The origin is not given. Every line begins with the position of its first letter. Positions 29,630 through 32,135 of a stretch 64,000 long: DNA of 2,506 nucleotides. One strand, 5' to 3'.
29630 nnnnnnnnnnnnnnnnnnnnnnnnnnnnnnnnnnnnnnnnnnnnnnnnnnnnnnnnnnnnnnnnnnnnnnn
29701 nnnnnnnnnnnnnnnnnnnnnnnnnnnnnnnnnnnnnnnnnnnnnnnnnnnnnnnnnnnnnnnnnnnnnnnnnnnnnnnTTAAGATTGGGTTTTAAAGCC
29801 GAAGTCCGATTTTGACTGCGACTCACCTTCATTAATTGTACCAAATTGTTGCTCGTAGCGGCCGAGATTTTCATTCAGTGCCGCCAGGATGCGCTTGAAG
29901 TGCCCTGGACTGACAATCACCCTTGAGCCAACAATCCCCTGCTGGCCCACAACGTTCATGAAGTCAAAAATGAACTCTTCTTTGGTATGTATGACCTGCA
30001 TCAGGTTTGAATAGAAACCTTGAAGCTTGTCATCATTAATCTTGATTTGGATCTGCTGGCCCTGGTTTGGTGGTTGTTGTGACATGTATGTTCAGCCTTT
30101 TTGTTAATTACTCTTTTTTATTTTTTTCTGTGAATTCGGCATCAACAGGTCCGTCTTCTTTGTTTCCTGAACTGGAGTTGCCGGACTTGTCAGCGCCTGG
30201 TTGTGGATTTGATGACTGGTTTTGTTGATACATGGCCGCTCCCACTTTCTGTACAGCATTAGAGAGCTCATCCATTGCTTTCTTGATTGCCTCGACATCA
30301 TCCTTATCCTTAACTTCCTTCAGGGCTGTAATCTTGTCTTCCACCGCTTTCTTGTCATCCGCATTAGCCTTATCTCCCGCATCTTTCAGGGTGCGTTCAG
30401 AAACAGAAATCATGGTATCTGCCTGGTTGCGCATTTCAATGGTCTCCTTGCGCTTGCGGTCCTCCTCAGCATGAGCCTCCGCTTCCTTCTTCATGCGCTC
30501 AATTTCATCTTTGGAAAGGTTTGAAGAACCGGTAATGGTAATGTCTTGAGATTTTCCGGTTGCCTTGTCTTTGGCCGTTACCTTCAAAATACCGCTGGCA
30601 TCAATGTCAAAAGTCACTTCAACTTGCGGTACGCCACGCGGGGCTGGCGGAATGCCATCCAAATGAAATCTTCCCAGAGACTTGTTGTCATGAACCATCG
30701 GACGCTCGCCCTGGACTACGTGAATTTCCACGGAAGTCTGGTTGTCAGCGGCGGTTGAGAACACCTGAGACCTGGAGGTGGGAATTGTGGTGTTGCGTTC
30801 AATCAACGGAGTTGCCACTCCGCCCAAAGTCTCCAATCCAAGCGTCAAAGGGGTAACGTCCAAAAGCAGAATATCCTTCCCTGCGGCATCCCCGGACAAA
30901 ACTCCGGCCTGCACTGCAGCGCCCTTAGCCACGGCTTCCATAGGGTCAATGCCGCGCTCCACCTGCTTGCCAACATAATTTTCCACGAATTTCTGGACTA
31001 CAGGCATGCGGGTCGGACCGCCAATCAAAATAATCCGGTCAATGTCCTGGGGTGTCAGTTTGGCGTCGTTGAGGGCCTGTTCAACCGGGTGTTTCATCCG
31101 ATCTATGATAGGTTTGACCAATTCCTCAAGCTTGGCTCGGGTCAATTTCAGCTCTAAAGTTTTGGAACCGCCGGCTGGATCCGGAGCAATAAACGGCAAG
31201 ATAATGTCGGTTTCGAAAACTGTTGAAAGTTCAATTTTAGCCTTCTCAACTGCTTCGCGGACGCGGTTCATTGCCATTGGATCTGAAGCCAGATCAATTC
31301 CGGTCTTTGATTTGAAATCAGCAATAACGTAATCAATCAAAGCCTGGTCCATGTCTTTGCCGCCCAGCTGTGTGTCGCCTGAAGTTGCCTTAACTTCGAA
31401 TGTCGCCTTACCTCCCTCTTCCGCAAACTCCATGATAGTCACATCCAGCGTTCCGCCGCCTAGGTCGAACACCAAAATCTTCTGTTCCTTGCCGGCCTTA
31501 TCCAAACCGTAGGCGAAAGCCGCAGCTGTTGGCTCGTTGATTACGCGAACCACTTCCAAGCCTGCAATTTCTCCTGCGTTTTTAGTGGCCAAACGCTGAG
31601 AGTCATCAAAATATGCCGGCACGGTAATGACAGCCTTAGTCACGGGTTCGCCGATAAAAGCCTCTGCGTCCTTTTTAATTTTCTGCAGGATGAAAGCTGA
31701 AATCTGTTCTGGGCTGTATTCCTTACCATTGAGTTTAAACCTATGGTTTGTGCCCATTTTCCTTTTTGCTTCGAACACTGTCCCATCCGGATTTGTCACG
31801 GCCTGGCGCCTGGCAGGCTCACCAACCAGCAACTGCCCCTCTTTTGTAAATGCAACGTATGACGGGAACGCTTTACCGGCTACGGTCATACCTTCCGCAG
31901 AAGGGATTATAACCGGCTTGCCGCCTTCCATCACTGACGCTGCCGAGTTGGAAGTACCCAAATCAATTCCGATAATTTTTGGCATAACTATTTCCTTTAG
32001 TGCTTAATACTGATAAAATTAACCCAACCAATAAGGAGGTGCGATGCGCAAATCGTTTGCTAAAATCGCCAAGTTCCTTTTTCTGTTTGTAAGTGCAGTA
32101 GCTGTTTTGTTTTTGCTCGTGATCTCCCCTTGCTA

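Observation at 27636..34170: Heat-shock operon hrcA-grpE-hsp20-dnaK-DUF3467-membrane protein-dnaJ with dual CIRCE operators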

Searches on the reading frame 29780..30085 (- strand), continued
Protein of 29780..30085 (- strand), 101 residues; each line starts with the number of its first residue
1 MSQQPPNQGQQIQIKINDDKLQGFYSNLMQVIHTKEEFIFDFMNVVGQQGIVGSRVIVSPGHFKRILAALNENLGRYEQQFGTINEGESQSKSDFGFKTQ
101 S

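Call 45: find_homologous_proteins(query=P0112)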
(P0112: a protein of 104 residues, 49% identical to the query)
Query P0112 (104 aa): 1519 proteins with E <= 0.001 among 1520 candidates; the best 120 are listed.
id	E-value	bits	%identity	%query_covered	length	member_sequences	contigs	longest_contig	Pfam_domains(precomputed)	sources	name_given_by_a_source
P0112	1.6e-62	225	100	100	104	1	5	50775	PF11950.14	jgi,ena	-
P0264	7.3e-56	204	92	100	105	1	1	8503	PF11950.14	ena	-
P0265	9.0e-56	204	94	86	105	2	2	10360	PF11950.14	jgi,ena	jgi:hypothetical protein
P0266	1.6e-53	196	91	86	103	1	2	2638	PF11950.14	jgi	jgi:Protein of unknown function (DUF3467)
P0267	6.5e-53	195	88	100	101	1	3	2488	PF11950.14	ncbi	-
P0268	8.5e-53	194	88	100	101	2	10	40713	PF11950.14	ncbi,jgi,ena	-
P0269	3.0e-52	192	87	100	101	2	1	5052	PF11950.14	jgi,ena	-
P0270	3.1e-52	192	88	100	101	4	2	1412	PF11950.14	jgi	jgi:hypothetical protein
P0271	3.9e-52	192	87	100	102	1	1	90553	PF11950.14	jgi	jgi:hypothetical protein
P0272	5.6e-52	192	88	100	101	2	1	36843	PF11950.14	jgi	jgi:hypothetical protein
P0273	6.7e-52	191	87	100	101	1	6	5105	PF11950.14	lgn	-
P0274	1.5e-51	190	87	100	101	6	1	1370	PF11950.14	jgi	jgi:hypothetical protein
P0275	1.5e-51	190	87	100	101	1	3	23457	PF11950.14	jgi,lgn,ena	jgi:hypothetical protein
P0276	2.4e-51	190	86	100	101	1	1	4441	PF11950.14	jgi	jgi:uncharacterized protein DUF3467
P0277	5.0e-51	188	86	100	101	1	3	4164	PF11950.14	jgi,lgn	jgi:hypothetical protein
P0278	5.3e-51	188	85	100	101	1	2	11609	PF11950.14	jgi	jgi:Protein of unknown function (DUF3467)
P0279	7.0e-51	188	86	100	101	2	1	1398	PF11950.14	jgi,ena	-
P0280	7.6e-51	188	85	100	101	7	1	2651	PF11950.14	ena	-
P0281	8.4e-51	188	84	100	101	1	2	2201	PF11950.14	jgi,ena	-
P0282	9.4e-51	188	87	100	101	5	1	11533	PF11950.14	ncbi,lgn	-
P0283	1.3e-50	187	85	100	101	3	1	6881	PF11950.14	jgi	jgi:Protein of unknown function (DUF3467)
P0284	1.4e-50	187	85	100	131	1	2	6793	PF11950.14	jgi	jgi:hypothetical protein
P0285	2.1e-50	187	85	100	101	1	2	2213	PF11950.14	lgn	-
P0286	2.5e-50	186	85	100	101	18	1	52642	PF11950.14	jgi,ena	jgi:hypothetical protein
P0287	3.4e-50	186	82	100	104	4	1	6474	PF11950.14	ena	-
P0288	5.2e-50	185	85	100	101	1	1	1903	PF11950.14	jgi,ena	-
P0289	8.1e-50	185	82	100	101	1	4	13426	PF11950.14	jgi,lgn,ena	-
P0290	2.5e-49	183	84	100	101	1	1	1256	PF11950.14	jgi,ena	-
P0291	3.6e-49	183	85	100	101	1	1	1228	PF11950.14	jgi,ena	-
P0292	5.3e-49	182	83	100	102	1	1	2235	PF11950.14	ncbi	-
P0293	1.4e-48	181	82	100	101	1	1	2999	PF11950.14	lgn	-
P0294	1.5e-48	181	82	100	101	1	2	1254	PF11950.14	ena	-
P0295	1.8e-48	180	81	100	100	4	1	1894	PF11950.14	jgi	jgi:hypothetical protein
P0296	1.9e-48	180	84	100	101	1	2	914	PF11950.14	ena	-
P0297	2.1e-48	180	82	100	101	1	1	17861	PF11950.14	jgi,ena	-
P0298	2.9e-48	180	83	100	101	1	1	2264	PF11950.14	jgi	jgi:hypothetical protein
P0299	5.2e-48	179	82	100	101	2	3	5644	PF11950.14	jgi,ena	-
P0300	5.2e-48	179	83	100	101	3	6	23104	PF11950.14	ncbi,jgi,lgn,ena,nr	ncbi:MAG TPA: DUF3467 domain-containing protein [Candidatus Solibacter sp.]|nr:DUF3467 domain-contai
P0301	5.3e-48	179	82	100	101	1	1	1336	PF11950.14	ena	-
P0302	1.3e-47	178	81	100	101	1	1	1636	PF11950.14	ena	-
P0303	1.5e-47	177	82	86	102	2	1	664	PF11950.14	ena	-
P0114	3.7e-47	176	81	93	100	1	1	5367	PF11950.14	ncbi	-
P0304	4.1e-47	176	81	100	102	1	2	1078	PF11950.14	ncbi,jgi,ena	-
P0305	6.6e-47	175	80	100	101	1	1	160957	PF11950.14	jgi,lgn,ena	-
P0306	8.6e-47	175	79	86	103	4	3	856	PF11950.14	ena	-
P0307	1.1e-46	175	80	86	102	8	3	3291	PF11950.14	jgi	jgi:hypothetical protein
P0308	1.2e-46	174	80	100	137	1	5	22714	PF11950.14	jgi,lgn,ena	-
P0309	1.6e-46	174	81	100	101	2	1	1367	PF11950.14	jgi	-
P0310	8.0e-46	172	77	100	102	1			PF11950.14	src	-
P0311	8.3e-46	172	78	100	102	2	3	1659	PF11950.14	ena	-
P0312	1.0e-45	171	78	100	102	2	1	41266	PF11950.14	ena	-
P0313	4.5e-45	169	77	100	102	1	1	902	PF11950.14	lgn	-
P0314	1.3e-44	168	76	100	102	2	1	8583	PF11950.14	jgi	jgi:hypothetical protein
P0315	1.5e-44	168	81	91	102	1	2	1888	PF11950.14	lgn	-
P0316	3.5e-43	163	78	86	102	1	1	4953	PF11950.14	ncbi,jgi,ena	-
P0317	3.8e-43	163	77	85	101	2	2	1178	PF11950.14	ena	-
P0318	7.5e-43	162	74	100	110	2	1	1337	PF11950.14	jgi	-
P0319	8.9e-43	162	77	99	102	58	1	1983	PF11950.14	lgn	-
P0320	1.2e-42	162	75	86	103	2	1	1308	PF11950.14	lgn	-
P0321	1.5e-42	161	78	85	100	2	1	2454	PF11950.14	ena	-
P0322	1.5e-42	161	76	99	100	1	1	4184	PF11950.14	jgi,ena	-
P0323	1.6e-42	161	75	99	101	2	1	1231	PF11950.14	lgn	-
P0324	2.2e-42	161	73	99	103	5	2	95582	PF11950.14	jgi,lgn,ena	-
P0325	2.3e-42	161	73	100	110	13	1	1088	PF11950.14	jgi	jgi:hypothetical protein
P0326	2.4e-42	161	72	99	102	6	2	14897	PF11950.14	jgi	jgi:hypothetical protein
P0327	2.7e-42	160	76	86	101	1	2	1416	PF11950.14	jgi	jgi:hypothetical protein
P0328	2.9e-42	160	73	100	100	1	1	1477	PF11950.14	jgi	jgi:hypothetical protein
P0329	3.0e-42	160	73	100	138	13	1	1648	PF11950.14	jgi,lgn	-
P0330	3.1e-42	160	74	100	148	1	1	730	PF11950.14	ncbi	-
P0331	3.4e-42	160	76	99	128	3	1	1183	PF11950.14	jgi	jgi:Protein of unknown function (DUF3467)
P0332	3.4e-42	160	73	85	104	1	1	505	PF11950.14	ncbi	-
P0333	3.4e-42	160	74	86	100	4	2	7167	PF11950.14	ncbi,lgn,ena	ncbi:MAG: DUF3467 domain-containing protein [Candidatus Acidiferrales bacterium]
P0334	3.4e-42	160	73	100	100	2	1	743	PF11950.14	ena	-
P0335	3.6e-42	160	76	99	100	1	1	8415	PF11950.14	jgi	-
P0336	4.9e-42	160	74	100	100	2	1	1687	PF11950.14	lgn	-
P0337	5.0e-42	160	73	97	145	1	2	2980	PF11950.14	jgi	jgi:Protein of unknown function (DUF3467)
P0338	6.6e-42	159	75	100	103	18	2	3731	PF11950.14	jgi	jgi:hypothetical protein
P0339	6.8e-42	159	73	99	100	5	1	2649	PF11950.14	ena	-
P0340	6.8e-42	159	73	100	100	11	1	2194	PF11950.14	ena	-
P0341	7.3e-42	159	75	92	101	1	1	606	PF11950.14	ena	-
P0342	7.3e-42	159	75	85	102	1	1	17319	PF11950.14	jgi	jgi:hypothetical protein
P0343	7.5e-42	159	73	85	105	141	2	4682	PF11950.14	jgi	jgi:hypothetical protein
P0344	8.2e-42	159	70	100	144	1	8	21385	PF11950.14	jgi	jgi:hypothetical protein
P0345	8.2e-42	159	71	99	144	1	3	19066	PF11950.14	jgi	jgi:Protein of unknown function (DUF3467)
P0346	8.3e-42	159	72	100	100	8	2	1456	PF11950.14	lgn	-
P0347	8.7e-42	159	75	85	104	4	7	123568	PF11950.14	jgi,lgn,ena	jgi:hypothetical protein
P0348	8.9e-42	159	70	100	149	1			PF11950.14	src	-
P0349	9.6e-42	159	72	96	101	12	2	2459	PF11950.14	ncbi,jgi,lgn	-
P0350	1.0e-41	159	74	99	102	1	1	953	PF11950.14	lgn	-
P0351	1.1e-41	159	73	99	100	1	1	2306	PF11950.14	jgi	jgi:hypothetical protein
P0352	1.2e-41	158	75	85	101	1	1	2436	PF11950.14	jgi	jgi:hypothetical protein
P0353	1.2e-41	158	74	99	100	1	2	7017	PF11950.14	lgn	-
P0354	1.3e-41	158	72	99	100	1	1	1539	PF11950.14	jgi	jgi:hypothetical protein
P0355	1.5e-41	158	75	92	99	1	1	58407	PF11950.14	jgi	-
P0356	1.6e-41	158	74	99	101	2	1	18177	PF11950.14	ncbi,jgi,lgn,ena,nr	ncbi:MAG TPA: DUF3467 domain-containing protein [Candidatus Acidoferrales bacterium]|nr:DUF3467 doma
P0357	1.6e-41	158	73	99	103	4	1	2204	PF11950.14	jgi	-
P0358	1.7e-41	158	73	93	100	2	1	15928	PF11950.14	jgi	-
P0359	1.8e-41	158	75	99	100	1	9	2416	PF11950.14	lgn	-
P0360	1.8e-41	158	74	93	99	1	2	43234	PF11950.14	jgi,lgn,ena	-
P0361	1.9e-41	158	70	99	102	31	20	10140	PF11950.14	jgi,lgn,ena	-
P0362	2.1e-41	158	72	92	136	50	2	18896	PF11950.14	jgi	jgi:hypothetical protein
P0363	2.2e-41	158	74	85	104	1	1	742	PF11950.14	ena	-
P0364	2.5e-41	157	75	99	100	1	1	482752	PF11950.14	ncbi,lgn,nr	ncbi:MAG TPA: DUF3467 domain-containing protein [Candidatus Acidoferrales bacterium]|nr:DUF3467 doma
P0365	2.7e-41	157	76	85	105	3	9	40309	PF11950.14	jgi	jgi:hypothetical protein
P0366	2.8e-41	157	70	99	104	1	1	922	PF11950.14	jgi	jgi:hypothetical protein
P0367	3.0e-41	157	74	85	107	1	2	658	PF11950.14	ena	-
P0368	3.3e-41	157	71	100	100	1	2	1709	PF11950.14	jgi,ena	-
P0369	3.5e-41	157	73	92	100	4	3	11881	PF11950.14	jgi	jgi:hypothetical protein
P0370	3.8e-41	157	74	99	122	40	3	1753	PF11950.14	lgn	-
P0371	3.8e-41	157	71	99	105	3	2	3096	PF11950.14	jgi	jgi:Protein of unknown function (DUF3467)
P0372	3.9e-41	157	76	90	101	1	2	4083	PF11950.14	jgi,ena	jgi:hypothetical protein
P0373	4.1e-41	157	73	100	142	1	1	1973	PF11950.14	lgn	-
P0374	4.1e-41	157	74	100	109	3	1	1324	PF11950.14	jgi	jgi:hypothetical protein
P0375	4.2e-41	157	78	90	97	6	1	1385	PF11950.14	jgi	jgi:uncharacterized protein DUF3467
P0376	4.2e-41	157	78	89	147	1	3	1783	PF11950.14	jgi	jgi:hypothetical protein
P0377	4.3e-41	157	76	92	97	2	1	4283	PF11950.14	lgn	-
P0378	4.3e-41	157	69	100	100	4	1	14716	PF11950.14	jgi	jgi:hypothetical protein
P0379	4.4e-41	157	73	99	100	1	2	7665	PF11950.14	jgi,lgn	jgi:hypothetical protein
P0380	4.6e-41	157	76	85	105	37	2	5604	PF11950.14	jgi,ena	-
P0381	4.7e-41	157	72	99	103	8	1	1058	PF11950.14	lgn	-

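Call 47: find_encoding_contigs(protein=P0364, flank=5000, max_places=1)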
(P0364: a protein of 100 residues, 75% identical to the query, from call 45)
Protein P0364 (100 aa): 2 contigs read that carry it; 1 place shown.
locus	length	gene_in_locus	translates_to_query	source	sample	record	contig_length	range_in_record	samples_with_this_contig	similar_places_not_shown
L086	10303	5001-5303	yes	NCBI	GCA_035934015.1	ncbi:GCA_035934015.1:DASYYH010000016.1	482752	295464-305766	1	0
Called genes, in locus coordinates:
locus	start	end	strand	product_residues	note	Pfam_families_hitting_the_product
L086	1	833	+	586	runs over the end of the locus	PF17297:PEPCK_N, PF00821:PEPCK_GTP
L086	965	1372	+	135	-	PF04237:YjbR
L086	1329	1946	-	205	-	-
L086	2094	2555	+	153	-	PF00578:AhpC-TSA, PF08534:Redoxin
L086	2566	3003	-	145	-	PF00034:Cytochrom_C, PF13442:Cytochrome_CBB3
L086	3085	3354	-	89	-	-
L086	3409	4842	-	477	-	PF01566:Nramp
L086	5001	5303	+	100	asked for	PF11950:DUF3467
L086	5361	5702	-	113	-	PF07238:PilZ (weak)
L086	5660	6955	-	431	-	PF17159:MASE3 (weak), PF00990:GGDEF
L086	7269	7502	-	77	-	PF09360:zf-CDGSH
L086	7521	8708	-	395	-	PF00899:ThiF, PF00581:Rhodanese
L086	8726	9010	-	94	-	PF02597:ThiS, PF09138:Urm1 (weak)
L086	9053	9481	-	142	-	PF01398:JAB, PF14464:Prok-JAB, PF03665:UPF0172 (weak)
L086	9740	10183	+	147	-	-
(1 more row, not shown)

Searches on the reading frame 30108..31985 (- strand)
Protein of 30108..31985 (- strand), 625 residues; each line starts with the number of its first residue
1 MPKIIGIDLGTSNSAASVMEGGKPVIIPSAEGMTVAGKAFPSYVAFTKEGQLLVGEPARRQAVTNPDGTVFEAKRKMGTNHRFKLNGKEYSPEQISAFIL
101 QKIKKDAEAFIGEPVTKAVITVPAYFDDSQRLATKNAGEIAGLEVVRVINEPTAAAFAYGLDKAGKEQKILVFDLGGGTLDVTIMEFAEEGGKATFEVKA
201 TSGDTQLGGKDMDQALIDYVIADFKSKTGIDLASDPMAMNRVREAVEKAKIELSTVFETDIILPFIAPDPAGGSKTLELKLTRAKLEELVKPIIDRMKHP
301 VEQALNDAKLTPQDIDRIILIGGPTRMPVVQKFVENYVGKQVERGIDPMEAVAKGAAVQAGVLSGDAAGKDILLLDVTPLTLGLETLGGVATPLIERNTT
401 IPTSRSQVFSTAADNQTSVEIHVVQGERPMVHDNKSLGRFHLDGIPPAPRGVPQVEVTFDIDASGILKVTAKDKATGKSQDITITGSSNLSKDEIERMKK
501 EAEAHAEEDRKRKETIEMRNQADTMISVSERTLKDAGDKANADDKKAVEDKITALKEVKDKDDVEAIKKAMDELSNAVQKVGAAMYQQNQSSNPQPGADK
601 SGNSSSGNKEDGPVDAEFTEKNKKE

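Call 6: search_protein_families(library=pfam, proteins=[window:30108-31985:-], max_evalue=0.01)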
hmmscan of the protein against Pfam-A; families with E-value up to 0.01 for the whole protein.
window:30108-31985:- (625 aa): 3 families
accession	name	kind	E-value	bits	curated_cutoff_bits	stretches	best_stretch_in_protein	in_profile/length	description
PF00012.26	HSP70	-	4.5e-225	748.8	20.6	2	84-587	102-599/599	Hsp70 protein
PF06723.19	MreB_Mbl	-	1.2e-16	60.9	27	1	5-357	4-316/327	MreB/Mbl protein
PF02782.22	FGGY_C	-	0.00097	19.4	27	1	307-362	145-196/198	FGGY family of carbohydrate kinases, C-terminal domain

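Call 7: search_protein_families(library=ncbifam, proteins=[window:30108-31985:-], max_evalue=0.01)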
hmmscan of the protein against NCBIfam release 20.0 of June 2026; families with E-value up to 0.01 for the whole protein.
window:30108-31985:- (625 aa): 15 families
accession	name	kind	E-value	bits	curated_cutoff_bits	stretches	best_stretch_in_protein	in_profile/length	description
NF001413.0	PRK00290.1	equivalog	1.4e-261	869.3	648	1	1-624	1-624/625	molecular chaperone DnaK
TIGR02350.1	prok_dnaK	equivalog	3.2e-258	858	822.55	1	3-587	1-596/596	molecular chaperone DnaK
NF009947.0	PRK13411.1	equivalog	3.2e-233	775.6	1002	2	84-600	102-614/662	molecular chaperone DnaK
NF009946.0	PRK13410.1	equivalog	7e-215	715.2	1019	2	87-592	107-608/669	molecular chaperone DnaK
TIGR01991.1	HscA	equivalog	1.1e-158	529.4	708.55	2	82-581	97-580/600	Fe-S protein assembly chaperone HscA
NF003520.0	PRK05183.1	subfamily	5.5e-158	527.2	620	1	4-584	21-603/621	Fe-S protein assembly chaperone HscA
NF002399.0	PRK01433.1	equivalog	2.9e-107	359.7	743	1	4-581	21-573/595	Fe-S protein assembly chaperone HscA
NF008673.0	PRK11678.1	equivalog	3.1e-19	69.1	331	2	93-216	127-259/450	molecular chaperone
NF011660.0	PRK15080.1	equivalog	1.6e-15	57.1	182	2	99-186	78-159/277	ethanolamine utilization protein EutJ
NF010539.0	PRK13927.1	subfamily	5.9e-14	51.7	293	1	5-357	9-323/339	rod shape-determining protein MreB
TIGR00904.1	mreB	subfamily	1e-13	51.1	365.75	1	5-357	5-323/334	MreB/Mrl family cell shape determining protein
TIGR02529.1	EutJ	subfamily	1.5e-13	50.8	152.1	1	98-207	44-143/239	ethanolamine utilization protein EutJ family protein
NF010540.1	PRK13929.1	exception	1.8e-11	43.7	515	1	94-357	79-321/334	rod-share determining protein MreBH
TIGR01312.1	XylB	equivalog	0.00048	18.8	380.25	1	282-365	357-440/481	xylulokinase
TIGR01174.1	ftsA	equivalog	0.001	18.2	175.85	0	139-185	168-213/371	cell division protein FtsA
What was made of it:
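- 30108..31985 (-): dnaK (Hsp70). Calls 6, 7 (NF001413, 869 bits).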
